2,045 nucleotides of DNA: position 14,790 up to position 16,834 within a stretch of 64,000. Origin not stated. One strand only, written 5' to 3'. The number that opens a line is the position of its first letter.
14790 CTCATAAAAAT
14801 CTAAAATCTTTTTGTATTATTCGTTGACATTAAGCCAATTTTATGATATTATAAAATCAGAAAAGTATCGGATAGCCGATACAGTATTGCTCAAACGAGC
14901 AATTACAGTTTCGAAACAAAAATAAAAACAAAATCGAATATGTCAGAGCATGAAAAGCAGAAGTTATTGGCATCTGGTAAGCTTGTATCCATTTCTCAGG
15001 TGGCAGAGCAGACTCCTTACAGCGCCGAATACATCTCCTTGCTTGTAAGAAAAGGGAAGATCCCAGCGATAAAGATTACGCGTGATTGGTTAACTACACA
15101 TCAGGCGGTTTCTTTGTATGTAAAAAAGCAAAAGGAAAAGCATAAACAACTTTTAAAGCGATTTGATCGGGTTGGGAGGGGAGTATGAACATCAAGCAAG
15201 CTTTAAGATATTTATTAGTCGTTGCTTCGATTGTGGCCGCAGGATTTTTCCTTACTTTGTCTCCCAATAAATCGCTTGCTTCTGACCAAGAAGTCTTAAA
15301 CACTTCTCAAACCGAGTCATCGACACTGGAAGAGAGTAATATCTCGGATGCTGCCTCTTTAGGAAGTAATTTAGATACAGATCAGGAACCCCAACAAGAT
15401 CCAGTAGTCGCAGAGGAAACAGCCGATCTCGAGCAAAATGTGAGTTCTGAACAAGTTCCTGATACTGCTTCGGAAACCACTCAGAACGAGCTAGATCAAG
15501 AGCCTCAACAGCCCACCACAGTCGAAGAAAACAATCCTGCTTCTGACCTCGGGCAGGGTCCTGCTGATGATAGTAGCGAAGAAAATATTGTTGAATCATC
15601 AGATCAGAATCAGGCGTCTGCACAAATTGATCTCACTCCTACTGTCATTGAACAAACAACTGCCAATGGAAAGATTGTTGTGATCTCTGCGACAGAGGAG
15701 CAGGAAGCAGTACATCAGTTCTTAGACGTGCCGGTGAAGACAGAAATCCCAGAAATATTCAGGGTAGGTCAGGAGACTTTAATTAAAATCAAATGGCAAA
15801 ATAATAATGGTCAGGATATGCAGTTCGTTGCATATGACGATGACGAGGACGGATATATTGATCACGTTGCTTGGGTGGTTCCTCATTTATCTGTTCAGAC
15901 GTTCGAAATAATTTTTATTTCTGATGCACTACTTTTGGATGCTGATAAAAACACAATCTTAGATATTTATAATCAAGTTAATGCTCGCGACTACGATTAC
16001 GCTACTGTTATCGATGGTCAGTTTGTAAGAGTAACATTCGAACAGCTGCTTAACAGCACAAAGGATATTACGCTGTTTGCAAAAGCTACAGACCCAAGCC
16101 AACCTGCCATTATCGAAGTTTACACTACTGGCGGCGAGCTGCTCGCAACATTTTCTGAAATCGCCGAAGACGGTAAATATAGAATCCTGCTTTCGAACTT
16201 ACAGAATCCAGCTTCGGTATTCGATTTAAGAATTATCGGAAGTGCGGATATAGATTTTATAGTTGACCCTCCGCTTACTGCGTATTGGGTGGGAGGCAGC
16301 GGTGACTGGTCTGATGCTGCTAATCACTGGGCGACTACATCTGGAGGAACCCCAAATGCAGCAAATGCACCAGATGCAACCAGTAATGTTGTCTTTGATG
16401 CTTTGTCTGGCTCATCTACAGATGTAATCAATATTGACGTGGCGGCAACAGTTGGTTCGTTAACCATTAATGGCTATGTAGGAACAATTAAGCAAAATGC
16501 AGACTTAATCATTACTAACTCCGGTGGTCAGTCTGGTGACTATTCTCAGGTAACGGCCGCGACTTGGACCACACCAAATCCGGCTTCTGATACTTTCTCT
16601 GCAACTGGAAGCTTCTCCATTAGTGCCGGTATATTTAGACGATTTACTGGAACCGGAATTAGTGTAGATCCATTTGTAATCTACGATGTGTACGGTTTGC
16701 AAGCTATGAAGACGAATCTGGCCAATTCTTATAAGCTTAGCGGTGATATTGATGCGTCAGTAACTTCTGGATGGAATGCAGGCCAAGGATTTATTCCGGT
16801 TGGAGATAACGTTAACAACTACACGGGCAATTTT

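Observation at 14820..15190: Promoter, palindromic operator-like site and translationally coupled HTH gene directly upstream of the giant gene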

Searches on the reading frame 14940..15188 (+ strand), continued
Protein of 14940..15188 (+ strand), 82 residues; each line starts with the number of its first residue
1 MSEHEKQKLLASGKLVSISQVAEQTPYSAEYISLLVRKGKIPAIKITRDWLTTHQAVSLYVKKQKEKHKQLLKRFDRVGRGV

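Call 55: search_protein_representatives(alignment_id=A1)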
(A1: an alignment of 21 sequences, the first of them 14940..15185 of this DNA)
Query: 21 sequences, 82 profile positions. Proteins with E-value up to 0.001 (for the whole library): 2569; up to 1e-10: 408; up to 1e-30: 4. The best 150 are listed.
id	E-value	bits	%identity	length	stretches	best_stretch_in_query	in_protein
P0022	4.9e-42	157.6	-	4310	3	9-59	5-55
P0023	3.2e-35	135.7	-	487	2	16-66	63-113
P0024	1.1e-31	124.4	-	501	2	12-74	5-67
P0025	3.2e-31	122.9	-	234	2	14-66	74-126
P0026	2.4e-30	120.1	-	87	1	1-81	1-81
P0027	2.6e-30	120.0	-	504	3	10-79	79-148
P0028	7.9e-30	118.5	-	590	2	13-67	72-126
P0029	2.2e-29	117.1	-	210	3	9-66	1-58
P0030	3.8e-29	116.3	-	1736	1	1-79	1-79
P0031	4.1e-29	116.2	-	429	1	2-78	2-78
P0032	5.5e-29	115.8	-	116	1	1-78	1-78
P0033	1.2e-28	114.7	-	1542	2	11-64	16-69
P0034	2.5e-28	113.7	-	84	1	1-80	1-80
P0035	5.9e-28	112.5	-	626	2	18-68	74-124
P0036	1.2e-27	111.5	-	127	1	1-79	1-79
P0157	3.0e-16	75.0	-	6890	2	10-63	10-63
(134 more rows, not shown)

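Call 56: search_protein_families(library=pfam, proteins=[L048:553-1497:+, L053:5227-6177:+, L057:5188-6165:+, L049:5221-6156:+, L068:5122-6162:+, L058:5749-6174:+, L050:5971-6162:+], max_evalue=0.01)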
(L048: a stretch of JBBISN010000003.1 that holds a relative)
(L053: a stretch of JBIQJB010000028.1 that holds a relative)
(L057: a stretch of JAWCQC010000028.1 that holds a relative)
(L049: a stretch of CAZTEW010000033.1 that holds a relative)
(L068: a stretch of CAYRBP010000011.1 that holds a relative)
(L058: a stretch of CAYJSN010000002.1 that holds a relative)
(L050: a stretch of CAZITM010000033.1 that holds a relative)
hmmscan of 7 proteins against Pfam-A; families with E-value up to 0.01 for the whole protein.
L048:553-1497:+ (314 aa): 1 family
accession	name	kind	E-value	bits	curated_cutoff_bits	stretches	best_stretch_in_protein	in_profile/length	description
PF02661.23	Fic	-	9.7e-26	90.9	24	1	102-198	2-93/93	Fic/DOC family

L053:5227-6177:+ (316 aa): 1 family
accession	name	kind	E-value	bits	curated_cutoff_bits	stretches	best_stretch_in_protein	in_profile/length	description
PF02661.23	Fic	-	1.1e-26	93.9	24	1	102-198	2-93/93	Fic/DOC family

L057:5188-6165:+ (325 aa): 1 family
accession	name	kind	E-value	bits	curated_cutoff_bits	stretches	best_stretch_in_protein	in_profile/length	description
PF02661.23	Fic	-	1.1e-23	84.3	24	1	116-212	2-93/93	Fic/DOC family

L049:5221-6156:+ (311 aa): 1 family
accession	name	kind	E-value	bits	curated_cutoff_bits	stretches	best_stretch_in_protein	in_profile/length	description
PF02661.23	Fic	-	2.8e-24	86.2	24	1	97-193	1-93/93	Fic/DOC family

L068:5122-6162:+ (346 aa): 2 families
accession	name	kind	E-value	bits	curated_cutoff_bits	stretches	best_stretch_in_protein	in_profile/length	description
PF02661.23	Fic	-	8e-21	75.1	24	1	130-228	2-93/93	Fic/DOC family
PF20308.4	TPR-S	-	0.0022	19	27.6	0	296-341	41-85/102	Tetratricopeptide Repeats-Sensor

L058:5749-6174:+ (141 aa): 1 family
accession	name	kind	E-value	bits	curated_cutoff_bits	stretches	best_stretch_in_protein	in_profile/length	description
PF02661.23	Fic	-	2.3e-08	35.2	24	1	2-27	68-93/93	Fic/DOC family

L050:5971-6162:+ (63 aa): 0 families

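Call 76: search_protein_families(library=phrogs, proteins=[window:14940-15185:+], max_evalue=0.1)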
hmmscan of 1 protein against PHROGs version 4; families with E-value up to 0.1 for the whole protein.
window:14940-15185:+ (82 aa): 6 families
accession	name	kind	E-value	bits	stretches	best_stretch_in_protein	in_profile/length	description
phrog_6401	-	DNA, RNA and nucleotide metabolism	2.4e-05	25.1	1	11-66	5-61/64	DNA binding protein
phrog_1840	-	integration and excision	0.00044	21.7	1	17-57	8-49/90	excisionase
phrog_25665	-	integration and excision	0.002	19.3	1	36-73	46-83/93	excisionase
phrog_66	-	integration and excision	0.0022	18.7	1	6-68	84-147/412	excisionase and transcriptional regulator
phrog_57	-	head and packaging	0.012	16.5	1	7-70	4-69/199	terminase small subunit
phrog_629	-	integration and excision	0.017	16.1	1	24-75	17-73/82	excisionase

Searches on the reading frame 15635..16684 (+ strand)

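Call 75: search_protein_families(library=pfam, proteins=[window:15635-16684:+], max_evalue=1)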
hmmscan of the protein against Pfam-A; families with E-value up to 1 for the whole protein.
window:15635-16684:+ (350 aa): 2 families
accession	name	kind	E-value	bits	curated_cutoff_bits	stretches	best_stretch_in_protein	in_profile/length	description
PF23008.3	FN3_Tor_3rd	-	0.0077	16.7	30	1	60-116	5-62/92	Tyrosine-protein kinase receptor torso, third FN3 domain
PF11910.14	NdhO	-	0.088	13.3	25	1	128-172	4-41/66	Cyanobacterial and plant NDH-1 subunit O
